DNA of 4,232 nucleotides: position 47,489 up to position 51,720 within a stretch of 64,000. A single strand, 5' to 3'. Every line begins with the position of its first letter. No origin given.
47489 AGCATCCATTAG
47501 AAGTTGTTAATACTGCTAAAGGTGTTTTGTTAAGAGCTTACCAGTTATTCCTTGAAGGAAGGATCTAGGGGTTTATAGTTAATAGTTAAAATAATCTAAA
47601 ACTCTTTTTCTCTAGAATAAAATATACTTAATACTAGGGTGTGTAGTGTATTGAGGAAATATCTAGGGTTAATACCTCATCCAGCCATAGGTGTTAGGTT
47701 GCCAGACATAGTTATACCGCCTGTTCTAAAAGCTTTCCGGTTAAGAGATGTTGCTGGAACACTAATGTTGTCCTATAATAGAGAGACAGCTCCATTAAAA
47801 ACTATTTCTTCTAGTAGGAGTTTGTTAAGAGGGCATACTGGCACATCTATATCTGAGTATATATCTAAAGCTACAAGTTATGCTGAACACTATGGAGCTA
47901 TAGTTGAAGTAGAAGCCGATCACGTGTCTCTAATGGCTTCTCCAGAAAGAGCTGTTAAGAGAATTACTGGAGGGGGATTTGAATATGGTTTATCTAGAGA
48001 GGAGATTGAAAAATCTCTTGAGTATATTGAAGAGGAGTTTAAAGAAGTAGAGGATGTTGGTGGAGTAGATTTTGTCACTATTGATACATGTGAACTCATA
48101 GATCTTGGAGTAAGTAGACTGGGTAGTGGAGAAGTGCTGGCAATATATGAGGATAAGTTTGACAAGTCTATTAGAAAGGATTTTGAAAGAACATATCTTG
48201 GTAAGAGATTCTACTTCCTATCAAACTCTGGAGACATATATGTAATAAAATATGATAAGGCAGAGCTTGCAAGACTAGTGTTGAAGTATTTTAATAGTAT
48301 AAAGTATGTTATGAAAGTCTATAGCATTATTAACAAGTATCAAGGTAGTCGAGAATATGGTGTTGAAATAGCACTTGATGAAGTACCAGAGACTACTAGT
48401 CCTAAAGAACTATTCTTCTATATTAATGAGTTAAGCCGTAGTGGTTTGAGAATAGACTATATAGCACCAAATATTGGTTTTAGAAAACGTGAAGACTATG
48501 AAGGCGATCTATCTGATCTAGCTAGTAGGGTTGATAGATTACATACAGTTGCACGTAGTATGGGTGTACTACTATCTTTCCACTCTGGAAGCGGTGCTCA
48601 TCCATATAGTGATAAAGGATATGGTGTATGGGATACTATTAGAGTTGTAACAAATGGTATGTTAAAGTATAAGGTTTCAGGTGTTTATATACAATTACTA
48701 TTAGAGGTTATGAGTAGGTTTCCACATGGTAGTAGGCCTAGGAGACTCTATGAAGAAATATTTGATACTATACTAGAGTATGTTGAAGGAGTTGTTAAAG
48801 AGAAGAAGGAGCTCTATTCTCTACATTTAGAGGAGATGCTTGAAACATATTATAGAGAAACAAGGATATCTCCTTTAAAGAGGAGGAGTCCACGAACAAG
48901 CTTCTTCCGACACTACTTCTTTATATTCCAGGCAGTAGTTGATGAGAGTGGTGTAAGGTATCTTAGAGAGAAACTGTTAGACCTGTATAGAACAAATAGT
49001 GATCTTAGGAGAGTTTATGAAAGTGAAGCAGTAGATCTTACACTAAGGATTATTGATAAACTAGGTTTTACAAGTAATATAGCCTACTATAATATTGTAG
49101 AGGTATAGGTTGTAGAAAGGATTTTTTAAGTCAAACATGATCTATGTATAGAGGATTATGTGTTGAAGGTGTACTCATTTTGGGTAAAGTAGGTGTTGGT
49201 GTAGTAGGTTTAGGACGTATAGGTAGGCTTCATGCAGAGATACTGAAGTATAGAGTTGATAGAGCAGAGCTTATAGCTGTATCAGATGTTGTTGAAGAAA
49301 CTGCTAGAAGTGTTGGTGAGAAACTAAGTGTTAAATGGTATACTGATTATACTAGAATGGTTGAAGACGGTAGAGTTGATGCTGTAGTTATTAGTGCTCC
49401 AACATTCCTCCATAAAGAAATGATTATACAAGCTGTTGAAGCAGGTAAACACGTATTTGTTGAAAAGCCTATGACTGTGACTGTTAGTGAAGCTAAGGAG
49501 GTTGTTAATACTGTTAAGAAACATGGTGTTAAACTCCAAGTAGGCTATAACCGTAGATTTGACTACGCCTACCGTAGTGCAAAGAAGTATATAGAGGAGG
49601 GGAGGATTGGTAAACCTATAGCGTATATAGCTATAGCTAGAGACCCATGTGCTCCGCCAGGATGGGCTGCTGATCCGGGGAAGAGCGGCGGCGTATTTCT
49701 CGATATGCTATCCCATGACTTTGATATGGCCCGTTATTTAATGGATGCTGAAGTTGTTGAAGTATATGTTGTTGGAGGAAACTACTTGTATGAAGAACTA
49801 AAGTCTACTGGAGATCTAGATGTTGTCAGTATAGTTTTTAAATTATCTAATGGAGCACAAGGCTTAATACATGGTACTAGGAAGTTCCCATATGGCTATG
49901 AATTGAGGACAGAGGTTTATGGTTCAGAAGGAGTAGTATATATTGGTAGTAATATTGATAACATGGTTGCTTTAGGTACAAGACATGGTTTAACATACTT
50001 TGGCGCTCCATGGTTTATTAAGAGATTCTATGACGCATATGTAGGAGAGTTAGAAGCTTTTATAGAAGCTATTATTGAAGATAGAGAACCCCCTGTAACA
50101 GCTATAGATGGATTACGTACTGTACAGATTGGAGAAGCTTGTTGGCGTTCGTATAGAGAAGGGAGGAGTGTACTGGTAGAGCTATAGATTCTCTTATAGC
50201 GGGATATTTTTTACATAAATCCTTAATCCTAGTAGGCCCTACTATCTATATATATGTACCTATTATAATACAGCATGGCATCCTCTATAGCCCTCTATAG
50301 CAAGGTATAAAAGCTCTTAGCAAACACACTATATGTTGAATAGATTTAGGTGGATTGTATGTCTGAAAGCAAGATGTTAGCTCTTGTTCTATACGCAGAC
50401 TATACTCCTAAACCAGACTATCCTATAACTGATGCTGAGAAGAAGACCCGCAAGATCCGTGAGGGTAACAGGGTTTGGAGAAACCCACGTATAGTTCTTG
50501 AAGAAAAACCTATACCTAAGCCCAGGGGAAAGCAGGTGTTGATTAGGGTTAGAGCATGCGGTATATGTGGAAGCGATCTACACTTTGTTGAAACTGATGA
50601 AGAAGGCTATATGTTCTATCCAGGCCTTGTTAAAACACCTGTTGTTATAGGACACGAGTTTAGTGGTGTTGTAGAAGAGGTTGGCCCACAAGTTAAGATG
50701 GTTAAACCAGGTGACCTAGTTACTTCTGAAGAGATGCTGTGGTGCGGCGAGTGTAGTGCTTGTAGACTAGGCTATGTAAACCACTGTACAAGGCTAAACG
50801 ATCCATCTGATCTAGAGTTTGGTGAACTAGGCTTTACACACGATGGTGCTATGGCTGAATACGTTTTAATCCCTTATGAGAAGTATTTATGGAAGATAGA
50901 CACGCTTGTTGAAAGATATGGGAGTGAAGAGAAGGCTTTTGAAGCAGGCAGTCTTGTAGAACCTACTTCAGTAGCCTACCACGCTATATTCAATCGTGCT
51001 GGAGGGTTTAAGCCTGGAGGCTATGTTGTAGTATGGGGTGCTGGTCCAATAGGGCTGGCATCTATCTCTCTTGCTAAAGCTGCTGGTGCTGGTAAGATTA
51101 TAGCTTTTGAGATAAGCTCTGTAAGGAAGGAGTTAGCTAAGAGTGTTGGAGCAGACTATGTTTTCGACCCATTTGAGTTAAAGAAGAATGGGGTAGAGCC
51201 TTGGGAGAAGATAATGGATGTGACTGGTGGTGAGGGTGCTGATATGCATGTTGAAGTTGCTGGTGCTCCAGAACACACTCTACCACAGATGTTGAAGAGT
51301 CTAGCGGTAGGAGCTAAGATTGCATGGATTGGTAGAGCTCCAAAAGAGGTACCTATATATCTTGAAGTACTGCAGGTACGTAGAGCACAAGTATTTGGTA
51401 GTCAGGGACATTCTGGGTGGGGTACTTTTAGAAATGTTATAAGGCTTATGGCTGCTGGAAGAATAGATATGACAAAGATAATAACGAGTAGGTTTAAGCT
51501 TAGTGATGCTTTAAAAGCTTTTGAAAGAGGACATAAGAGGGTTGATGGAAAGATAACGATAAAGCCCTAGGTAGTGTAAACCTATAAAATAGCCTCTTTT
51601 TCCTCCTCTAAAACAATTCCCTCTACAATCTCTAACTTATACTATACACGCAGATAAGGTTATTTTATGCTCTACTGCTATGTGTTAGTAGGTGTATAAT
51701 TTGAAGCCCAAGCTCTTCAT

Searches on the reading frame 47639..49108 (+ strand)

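Call 63: search_protein_families(library=pfam, proteins=[window:47639-49108:+], max_evalue=0.00001)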
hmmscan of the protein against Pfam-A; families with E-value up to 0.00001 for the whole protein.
window:47639-49108:+ (489 aa): 1 family
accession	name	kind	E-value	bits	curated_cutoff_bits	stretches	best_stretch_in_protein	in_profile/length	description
PF16257.11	UxaE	-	1.6e-29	103.4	27.1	1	142-455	164-458/475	tagaturonate epimerase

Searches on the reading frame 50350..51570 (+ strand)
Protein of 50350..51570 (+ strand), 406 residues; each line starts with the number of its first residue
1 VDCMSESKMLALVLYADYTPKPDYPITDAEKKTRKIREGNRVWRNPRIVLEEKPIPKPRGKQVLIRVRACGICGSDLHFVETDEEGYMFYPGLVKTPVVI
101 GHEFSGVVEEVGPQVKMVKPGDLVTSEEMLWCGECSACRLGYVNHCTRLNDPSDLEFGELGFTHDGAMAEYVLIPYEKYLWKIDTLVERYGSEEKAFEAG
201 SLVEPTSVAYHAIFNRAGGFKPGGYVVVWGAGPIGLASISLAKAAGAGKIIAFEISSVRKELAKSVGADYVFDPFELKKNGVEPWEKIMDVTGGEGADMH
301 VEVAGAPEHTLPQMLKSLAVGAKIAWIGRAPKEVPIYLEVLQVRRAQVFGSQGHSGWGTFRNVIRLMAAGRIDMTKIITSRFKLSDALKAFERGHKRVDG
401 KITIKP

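Call 63: search_protein_families(library=pfam, proteins=[window:50350-51570:+], max_evalue=0.00001)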
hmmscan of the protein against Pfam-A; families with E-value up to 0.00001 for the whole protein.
window:50350-51570:+ (406 aa): 3 families
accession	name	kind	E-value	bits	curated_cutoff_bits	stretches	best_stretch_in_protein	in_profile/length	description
PF08240.17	ADH_N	-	6.4e-28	97.5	23.5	1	61-183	3-102/104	Alcohol dehydrogenase GroES-like domain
PF00107.32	ADH_zinc_N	-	3.4e-23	82.4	31.8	1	233-368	1-128/129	Zinc-binding dehydrogenase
PF16912.11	Glu_dehyd_C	-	9e-08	32.3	34.9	1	199-399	3-206/211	Glucose dehydrogenase C-terminus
